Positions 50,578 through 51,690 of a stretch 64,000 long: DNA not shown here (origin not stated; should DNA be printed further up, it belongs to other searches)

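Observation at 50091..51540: Lower-GC cargo cassette: Ras-like GTPase, tightly coupled small helical protein and convergent TM/zinc-ribbon protein (candidate undescribed conflict or defence module)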

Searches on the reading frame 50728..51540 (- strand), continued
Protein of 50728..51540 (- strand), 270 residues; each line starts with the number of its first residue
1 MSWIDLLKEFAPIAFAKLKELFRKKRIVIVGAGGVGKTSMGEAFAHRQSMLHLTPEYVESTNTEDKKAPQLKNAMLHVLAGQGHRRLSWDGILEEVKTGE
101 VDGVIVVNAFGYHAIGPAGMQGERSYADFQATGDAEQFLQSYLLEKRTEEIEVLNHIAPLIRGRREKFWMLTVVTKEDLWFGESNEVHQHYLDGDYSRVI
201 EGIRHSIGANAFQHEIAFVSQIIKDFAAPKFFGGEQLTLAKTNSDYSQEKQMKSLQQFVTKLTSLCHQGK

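Call 30: find_related_loci(query=A3, collection=genome_contigs, flank=6000)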
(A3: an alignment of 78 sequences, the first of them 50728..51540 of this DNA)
Query A3 (270 aa) in genome_contigs; peptide patterns used: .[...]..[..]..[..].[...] (x = any residue, [..] = any of these).
600 stretches matched a pattern (row limit reached: there are more); 11 encode a relative of the query (tblastn E <= 1e-3); 11 distinct loci.
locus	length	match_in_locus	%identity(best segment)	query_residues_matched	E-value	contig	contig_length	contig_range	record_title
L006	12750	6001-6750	32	15-265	5e-37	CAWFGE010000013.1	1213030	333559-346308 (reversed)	MAG: uncultured Planctomycetaceae bacterium isolate MFD05684.bin.1.171 genome assembly, contig: contig_28792, whole geno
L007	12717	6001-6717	33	26-265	1e-35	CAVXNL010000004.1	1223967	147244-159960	MAG: uncultured Planctomycetaceae bacterium isolate MFD00731.bin.2.216 genome assembly, contig: contig_21527, whole geno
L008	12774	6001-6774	29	9-266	4e-34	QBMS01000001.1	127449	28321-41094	MAG: Snowella sp. isolate ULC335bin1 scaffold1_size127449, whole genome shotgun sequence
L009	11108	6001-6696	30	25-265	2e-33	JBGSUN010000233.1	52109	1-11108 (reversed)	MAG: Planctomycetaceae bacterium isolate JTS-AC433 k141_1583930, whole genome shotgun sequence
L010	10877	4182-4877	32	27-259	4e-33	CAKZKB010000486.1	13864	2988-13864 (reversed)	MAG TPA_asm: uncultured cyanobacterium isolate SRR4030105_bin.30_CONCOCT_v1.1_MAG genome assembly, contig: ERZ781359.260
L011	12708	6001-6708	28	15-257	5e-27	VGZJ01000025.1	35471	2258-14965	MAG: Planctomycetota bacterium isolate K_Offshore_80m_m2_185 K_Offshore_80m_m2_185_Ga0194132_10002378, whole genome shot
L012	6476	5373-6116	31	14-265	4e-27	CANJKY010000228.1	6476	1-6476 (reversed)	MAG: Gemmataceae bacterium isolate RH-23may17-1329 genome assembly, contig: RH-23may17-C101570, whole genome shotgun seq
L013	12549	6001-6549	27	27-226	5e-18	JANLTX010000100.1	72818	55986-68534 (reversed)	MAG: Armatimonadota bacterium isolate OTE_25_metabat_120 OTE_25_k141_2165992, whole genome shotgun sequence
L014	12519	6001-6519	28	22-194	2e-17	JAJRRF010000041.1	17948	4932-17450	MAG: Alphaproteobacteria bacterium isolate Dive100_bin2.65 k141_203899, whole genome shotgun sequence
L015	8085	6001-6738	30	15-265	3e-30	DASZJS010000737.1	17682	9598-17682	MAG TPA_asm: Gemmata sp. isolate SMAG_U6635 k141_5703569, whole genome shotgun sequence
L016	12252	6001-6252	33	13-99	2e-5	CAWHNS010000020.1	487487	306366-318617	MAG: uncultured delta proteobacterium isolate MFD09222.bin.2.29 genome assembly, contig: contig_73075, whole genome shot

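Call 34: find_homologous_proteins(query=A3, max_evalue=1e-10)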
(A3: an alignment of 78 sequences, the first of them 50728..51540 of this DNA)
Query A3 (78 sequences) (270 aa, profile of the alignment): 268 proteins with E <= 1e-10 among 8000 candidates; the best 120 are listed.
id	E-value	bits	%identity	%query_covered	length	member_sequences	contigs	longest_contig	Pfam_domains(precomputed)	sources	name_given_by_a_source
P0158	2.6e-107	376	33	94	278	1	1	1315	-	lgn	-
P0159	1.1e-105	371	29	90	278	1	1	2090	-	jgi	jgi:hypothetical protein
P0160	1.3e-105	371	32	90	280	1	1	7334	-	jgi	jgi:hypothetical protein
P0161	1.6e-105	370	31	93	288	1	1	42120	-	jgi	jgi:hypothetical protein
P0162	3.5e-105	369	33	89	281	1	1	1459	-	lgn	-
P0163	6.4e-105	368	35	89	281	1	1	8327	-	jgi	-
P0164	1.7e-104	367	32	92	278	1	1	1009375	-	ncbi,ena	-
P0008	2.1e-104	367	30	93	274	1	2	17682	-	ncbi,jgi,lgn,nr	ncbi:MAG TPA: hypothetical protein VG122_18685 [Gemmata sp.]|jgi:hypothetical protein|nr:hypothetica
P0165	2.3e-104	366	32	98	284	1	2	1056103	-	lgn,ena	-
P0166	2.8e-104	366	33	98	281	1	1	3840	-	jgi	jgi:hypothetical protein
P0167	3.5e-104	366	29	93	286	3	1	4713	-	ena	-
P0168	3.6e-104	366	31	92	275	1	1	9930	-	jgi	jgi:hypothetical protein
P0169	8.4e-104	365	33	92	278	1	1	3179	-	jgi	jgi:hypothetical protein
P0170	3.4e-103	363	32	92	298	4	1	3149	-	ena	-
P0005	4.4e-103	362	30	89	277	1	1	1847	-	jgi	jgi:energy-coupling factor transporter ATP-binding protein EcfA2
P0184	6.8e-102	358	33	89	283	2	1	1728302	-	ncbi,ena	-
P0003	3.4e-100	353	34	89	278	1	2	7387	-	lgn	-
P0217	3.3e-96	340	34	90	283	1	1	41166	-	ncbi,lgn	ncbi:MAG: hypothetical protein AAGI91_11885 [Bacteroidota bacterium]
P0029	5.8e-92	326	30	92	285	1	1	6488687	-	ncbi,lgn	-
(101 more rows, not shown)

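Call 35: find_encoding_contigs(protein=P0029, flank=8000, max_places=2)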
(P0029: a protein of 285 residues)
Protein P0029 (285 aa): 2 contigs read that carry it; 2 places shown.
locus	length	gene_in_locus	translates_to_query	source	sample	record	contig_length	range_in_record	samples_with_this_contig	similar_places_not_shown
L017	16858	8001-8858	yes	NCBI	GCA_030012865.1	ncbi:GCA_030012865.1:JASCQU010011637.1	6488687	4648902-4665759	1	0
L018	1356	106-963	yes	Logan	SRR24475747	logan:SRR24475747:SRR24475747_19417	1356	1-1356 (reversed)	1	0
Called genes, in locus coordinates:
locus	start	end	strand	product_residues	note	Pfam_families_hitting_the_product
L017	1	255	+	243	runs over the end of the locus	PF13267:DUF4058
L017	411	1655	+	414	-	PF00232:Glyco_hydro_1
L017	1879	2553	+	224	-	PF20901:Sf6_terminase (faint)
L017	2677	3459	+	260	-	PF06764:DUF1223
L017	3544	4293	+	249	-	PF00149:Metallophos, PF12850:Metallophos_2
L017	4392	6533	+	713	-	PF02096:60KD_IMP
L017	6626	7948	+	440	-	PF10396:TrmE_N, PF12631:MnmE_helical, PF01926:MMR_HSR1, PF02421:FeoB_N (weak)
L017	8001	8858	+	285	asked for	-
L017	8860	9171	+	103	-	-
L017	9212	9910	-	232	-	PF00072:Response_reg, PF00196:GerE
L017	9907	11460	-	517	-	PF13493:DUF4118, PF00989:PAS, PF08448:PAS_4 (weak), PF13188:PAS_8, PF13426:PAS_9, PF07730:HisKA_3, PF02518:HATPase_c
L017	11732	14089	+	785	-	PF13709:DUF4159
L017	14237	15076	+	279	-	PF00290:Trp_syntA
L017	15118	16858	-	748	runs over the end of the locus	-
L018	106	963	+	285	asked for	-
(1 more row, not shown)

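Call 36: find_encoding_contigs(protein=P0184, flank=8000, max_places=2)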
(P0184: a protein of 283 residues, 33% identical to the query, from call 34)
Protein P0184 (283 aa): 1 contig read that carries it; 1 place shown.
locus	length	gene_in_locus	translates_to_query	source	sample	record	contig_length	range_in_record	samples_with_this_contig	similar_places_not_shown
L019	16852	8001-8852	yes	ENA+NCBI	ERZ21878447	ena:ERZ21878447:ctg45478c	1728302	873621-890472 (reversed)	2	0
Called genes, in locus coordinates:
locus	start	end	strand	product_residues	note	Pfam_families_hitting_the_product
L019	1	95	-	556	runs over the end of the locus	PF07596:SBP_bac_10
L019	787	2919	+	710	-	PF00456:Transketolase_N, PF02779:Transket_pyr, PF02780:Transketolase_C, PF22613:Transketolase_C_1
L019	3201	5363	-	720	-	PF10459:Peptidase_S46, PF13365:Trypsin_2 (faint)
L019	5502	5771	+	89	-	-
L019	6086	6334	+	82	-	PF15970:HicB-like_2 (weak)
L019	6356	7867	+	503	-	PF01704:UDPGP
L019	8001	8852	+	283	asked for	-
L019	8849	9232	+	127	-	-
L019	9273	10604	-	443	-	PF07690:MFS_1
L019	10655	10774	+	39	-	-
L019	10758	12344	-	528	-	PF04389:Peptidase_M28, PF00595:PDZ (weak), PF13180:PDZ_2, PF17820:PDZ_6, PF00595:PDZ (weak), PF13180:PDZ_2 (weak), PF17820:PDZ_6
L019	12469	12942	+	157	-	PF00072:Response_reg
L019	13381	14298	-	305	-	PF04055:Radical_SAM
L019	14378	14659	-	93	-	-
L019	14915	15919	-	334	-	PF00670:AdoHcyase_NAD, PF02826:2-Hacid_dh_C, PF07991:KARI_N, PF01450:KARI_C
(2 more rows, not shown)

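Call 37: find_encoding_contigs(protein=P0217, flank=8000, max_places=2)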
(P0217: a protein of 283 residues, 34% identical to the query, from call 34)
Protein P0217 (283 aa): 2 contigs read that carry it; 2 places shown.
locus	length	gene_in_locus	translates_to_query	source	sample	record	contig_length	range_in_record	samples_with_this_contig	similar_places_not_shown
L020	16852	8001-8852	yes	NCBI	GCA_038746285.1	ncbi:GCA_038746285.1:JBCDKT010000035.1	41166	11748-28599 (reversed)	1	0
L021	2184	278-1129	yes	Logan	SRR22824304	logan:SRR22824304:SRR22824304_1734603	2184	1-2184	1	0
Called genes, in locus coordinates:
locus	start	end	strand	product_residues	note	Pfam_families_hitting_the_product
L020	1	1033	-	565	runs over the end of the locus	PF22694:CtpB_N-like, PF13180:PDZ_2 (weak), PF17820:PDZ_6, PF03572:Peptidase_S41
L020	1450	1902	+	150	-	-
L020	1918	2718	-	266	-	PF00535:Glycos_transf_2, PF10111:Glyco_tranf_2_2 (faint), PF13641:Glyco_tranf_2_3 (faint)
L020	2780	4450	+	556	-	PF14716:HHH_8, PF14520:HHH_5 (weak), PF02811:PHP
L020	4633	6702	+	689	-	PF01804:Penicil_amidase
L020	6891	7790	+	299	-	PF01869:BcrAD_BadFG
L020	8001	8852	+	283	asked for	-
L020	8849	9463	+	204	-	-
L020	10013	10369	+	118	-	-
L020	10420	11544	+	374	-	PF00144:Beta-lactamase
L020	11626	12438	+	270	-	PF14099:Polysacc_lyase (weak)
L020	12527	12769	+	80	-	-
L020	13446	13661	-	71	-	PF07927:HicA_toxin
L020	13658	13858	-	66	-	-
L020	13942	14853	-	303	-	PF02836:Glyco_hydro_2_C (weak), PF00332:Glyco_hydro_17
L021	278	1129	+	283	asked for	-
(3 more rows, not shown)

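Call 44: find_encoding_contigs(protein=P0002, flank=3000, max_places=3)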
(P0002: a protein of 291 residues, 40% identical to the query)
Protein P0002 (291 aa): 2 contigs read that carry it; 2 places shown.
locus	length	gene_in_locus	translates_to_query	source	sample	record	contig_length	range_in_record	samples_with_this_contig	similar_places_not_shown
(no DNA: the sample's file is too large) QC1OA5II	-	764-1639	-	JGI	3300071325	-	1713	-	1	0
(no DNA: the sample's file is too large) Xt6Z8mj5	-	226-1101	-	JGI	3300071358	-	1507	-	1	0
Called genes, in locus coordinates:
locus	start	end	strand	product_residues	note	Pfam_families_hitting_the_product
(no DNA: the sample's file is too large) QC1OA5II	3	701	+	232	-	?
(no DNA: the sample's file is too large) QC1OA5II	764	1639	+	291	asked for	-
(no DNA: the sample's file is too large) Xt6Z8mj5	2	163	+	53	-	?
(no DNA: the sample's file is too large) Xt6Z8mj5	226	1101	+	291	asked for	-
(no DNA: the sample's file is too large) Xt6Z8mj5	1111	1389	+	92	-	-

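Call 46: find_related_loci(query=A5, collection=metagenome_contigs, flank=6000)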
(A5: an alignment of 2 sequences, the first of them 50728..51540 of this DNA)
Query A5 (270 aa) in metagenome_contigs; peptide patterns used: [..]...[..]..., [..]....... (x = any residue, [..] = any of these).
98 stretches matched a pattern; 2 encode a relative of the query (tblastn E <= 1e-3); 2 distinct loci.
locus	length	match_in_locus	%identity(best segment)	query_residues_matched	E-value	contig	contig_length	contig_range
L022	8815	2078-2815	30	15-265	5e-29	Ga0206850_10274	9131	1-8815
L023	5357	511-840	33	90-203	8e-18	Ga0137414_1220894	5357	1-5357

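Call 52: search_solved_structures(query=A3, max_evalue=0.01, show_alignments=0)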
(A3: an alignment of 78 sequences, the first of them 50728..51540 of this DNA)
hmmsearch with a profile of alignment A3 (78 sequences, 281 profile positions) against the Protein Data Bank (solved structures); distinct sequences matched with E-value up to 0.01: 231 (the best 60 are shown).
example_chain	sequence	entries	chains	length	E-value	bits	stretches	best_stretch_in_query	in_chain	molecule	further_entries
9d2f_A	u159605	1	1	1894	1.4e-10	44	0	41-65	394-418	Adenylate kinase 9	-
9fqr_Xf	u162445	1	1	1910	2.5e-09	39.8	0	39-64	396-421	Cilia- and flagella-associated protein 276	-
6c2u_A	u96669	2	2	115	1.1e-08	37.7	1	23-62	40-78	phosphate-loop protein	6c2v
3ozx_A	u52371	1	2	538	1.3e-08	37.4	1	18-64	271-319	RNase L inhibitor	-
6tmf_d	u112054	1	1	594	1.7e-08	37.1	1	18-64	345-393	ATPase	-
1yqt_A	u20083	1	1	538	1.2e-07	34.3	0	37-69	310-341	RNase l inhibitor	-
5yv5_A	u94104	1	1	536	1.5e-07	34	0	37-69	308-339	ATPase RIL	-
9nlj_U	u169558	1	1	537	1.6e-07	33.9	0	36-64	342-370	Uup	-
3j15_B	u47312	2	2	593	1.9e-07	33.7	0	37-68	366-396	ABC transporter ATP-binding protein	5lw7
3bk7_A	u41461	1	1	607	2e-07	33.6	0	37-68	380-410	ABC transporter ATP-binding protein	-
6i27_A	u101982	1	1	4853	1.4e-06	30.8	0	25-62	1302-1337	Midasin,Midasin,Midasin,Midasin,Midasin,Midasin,Midasin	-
6i26_A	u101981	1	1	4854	1.4e-06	30.8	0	25-62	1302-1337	Midasin,Midasin,Midasin,Midasin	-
6hyp_A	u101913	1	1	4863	1.4e-06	30.8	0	25-62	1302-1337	Midasin,Midasin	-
5jcs_s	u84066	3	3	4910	1.4e-06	30.8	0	25-62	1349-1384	Midasin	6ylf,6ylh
6ha8_V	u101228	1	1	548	2.4e-06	30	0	35-64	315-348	Nucleotide-binding protein ExpZ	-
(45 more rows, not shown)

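Call 54: search_protein_families(library=ncbifam, proteins=[window:50728-51540:-, P0006, P0008, P0029, P0217, P0027], max_evalue=0.01)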
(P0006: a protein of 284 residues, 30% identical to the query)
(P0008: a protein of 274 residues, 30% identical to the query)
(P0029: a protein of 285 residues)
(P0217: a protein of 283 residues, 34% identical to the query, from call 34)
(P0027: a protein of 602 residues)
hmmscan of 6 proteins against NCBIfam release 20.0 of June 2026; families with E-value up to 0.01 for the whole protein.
window:50728-51540:- (270 aa): 0 families

P0006 (284 aa): 0 families

P0008 (274 aa): 5 families
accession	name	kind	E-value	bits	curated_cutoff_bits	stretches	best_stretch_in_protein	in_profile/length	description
NF001319.0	PRK00258.3-3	equivalog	0.0032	16.6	252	0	32-56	117-141/279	shikimate dehydrogenase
TIGR02868.1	CydC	equivalog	0.0033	16.1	329.05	1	35-62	359-386/530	thiol reductant ABC exporter subunit CydC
NF005994.0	PRK08118.1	equivalog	0.0034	17.4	215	1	39-60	3-24/172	DNA topology modulation protein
TIGR03796.1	NHLM_micro_ABC1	equivalog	0.006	14.8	853.3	1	35-61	503-529/710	NHLP family bacteriocin export ABC transporter peptidase/permease/ATPase subunit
NF045998.1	cleave_ABC_plasm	equivalog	0.0092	14.3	500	0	40-62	496-518/673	Mbov_0121 family peptidase domain-containing ABC transporter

P0029 (285 aa): 0 families

P0217 (283 aa): 0 families

P0027 (602 aa): 2 families
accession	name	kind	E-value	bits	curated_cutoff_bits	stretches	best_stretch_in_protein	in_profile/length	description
NF004079.0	PRK05584.1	equivalog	7.8e-12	45.2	169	1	16-296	4-223/232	5'-methylthioadenosine/adenosylhomocysteine nucleosidase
TIGR03664.1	fut_nucase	equivalog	1.2e-06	28.4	124.7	1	23-281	9-212/228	futalosine hydrolase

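Call 56: find_related_loci(query=A3, collection=viral_contigs, flank=8000)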
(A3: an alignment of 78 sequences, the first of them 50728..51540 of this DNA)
Query A3 (270 aa) in viral_contigs; peptide patterns used: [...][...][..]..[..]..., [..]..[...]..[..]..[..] (x = any residue, [..] = any of these).
600 stretches matched a pattern (row limit reached: there are more); 1 encode a relative of the query (tblastn E <= 1e-3); 1 distinct loci.
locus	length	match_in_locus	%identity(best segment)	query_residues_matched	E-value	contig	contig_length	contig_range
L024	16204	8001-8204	36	2-69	3e-6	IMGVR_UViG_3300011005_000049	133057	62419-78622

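Call 58: search_protein_families(library=pfam, proteins=[L006:4419-5774:+, L006:7191-8438:-, L007:3431-4255:+, L007:7492-8046:+, L008:4946-5848:+, L008:7330-8289:+, L009:3333-5771:+, L009:7840-8925:+, L010:3282-3830:+, L010:6023-7660:+], max_evalue=0.0001)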
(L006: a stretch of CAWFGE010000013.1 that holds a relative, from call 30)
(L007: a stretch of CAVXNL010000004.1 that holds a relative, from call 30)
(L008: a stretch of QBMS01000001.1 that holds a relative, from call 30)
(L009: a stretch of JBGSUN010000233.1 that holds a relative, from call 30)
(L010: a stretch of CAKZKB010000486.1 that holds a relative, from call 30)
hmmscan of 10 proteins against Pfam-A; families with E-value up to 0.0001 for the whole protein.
L006:4419-5774:+ (451 aa): 1 family
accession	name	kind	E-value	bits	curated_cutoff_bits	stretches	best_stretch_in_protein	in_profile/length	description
PF01960.23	ArgJ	-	8.4e-135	449.8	32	1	45-451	2-377/377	ArgJ family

L006:7191-8438:- (415 aa): 2 families
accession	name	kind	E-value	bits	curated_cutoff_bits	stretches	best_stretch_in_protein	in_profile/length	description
PF06751.17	EutB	-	1.2e-45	156.6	25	1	18-148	305-434/435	Ethanolamine ammonia lyase large subunit (EutB)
PF05985.16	EutC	-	7.2e-32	111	25.8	1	209-414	31-224/235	Ethanolamine ammonia-lyase light chain (EutC)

L007:3431-4255:+ (274 aa): 0 families

L007:7492-8046:+ (184 aa): 0 families

L008:4946-5848:+ (300 aa): 6 families
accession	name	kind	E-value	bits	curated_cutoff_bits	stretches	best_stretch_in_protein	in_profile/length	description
PF08443.16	RimK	-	2.5e-69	233.1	21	1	98-284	2-187/188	RimK-like ATP-grasp domain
PF18030.7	Rimk_N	-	1.2e-44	150.9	26.4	1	1-94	1-94/94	RimK PreATP-grasp domain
PF02955.21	GSH-S_ATP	-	5.2e-16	59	23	1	115-269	13-170/175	Prokaryotic glutathione synthetase, ATP-grasp domain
PF02655.19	ATP-grasp_3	-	1.1e-08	35.8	23.2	1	99-262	3-155/160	ATP-grasp domain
PF14397.11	ATPgrasp_ST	-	1.1e-08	35.1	31.4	0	88-184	10-124/278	Sugar-transfer associated ATP-grasp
PF07478.18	Dala_Dala_lig_C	-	1.9e-05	24.7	24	0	123-266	24-178/204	D-ala D-ala ligase C-terminus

L008:7330-8289:+ (319 aa): 1 family
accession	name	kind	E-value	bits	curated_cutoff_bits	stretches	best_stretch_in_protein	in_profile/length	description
PF24827.1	AstE_AspA_cat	-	3e-42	144.8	25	1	47-226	1-191/192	Succinylglutamate desuccinylase/Aspartoacylase catalytic domain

L009:3333-5771:+ (812 aa): 2 families
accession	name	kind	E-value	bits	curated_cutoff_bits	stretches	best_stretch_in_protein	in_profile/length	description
PF07587.16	PSD1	-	2.4e-47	161.8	28.5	1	557-784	1-243/244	Protein of unknown function (DUF1553)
PF07583.16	PSCyt2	-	6.7e-46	157.3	29.8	1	328-509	2-207/209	Protein of unknown function (DUF1549)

L009:7840-8925:+ (361 aa): 2 families
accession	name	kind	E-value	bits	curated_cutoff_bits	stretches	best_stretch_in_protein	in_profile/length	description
PF07596.16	SBP_bac_10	-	1.2e-54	186.6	23.3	1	76-343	1-267/268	Protein of unknown function (DUF1559)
PF07963.17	N_methyl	-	4.8e-09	35.8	21.2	1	47-72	2-27/27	Prokaryotic N-terminal methylation motif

L010:3282-3830:+ (182 aa): 1 family
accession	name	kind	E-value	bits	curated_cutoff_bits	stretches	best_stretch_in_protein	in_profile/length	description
PF01765.24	RRF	-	4.1e-68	228.8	29.7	1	18-179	2-163/164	Ribosome recycling factor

L010:6023-7660:+ (545 aa): 1 family
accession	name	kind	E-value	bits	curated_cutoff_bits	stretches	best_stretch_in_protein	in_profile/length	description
PF11832.13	DUF3352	-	4e-129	432.1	26.8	1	13-543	2-536/536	Protein of unknown function (DUF3352)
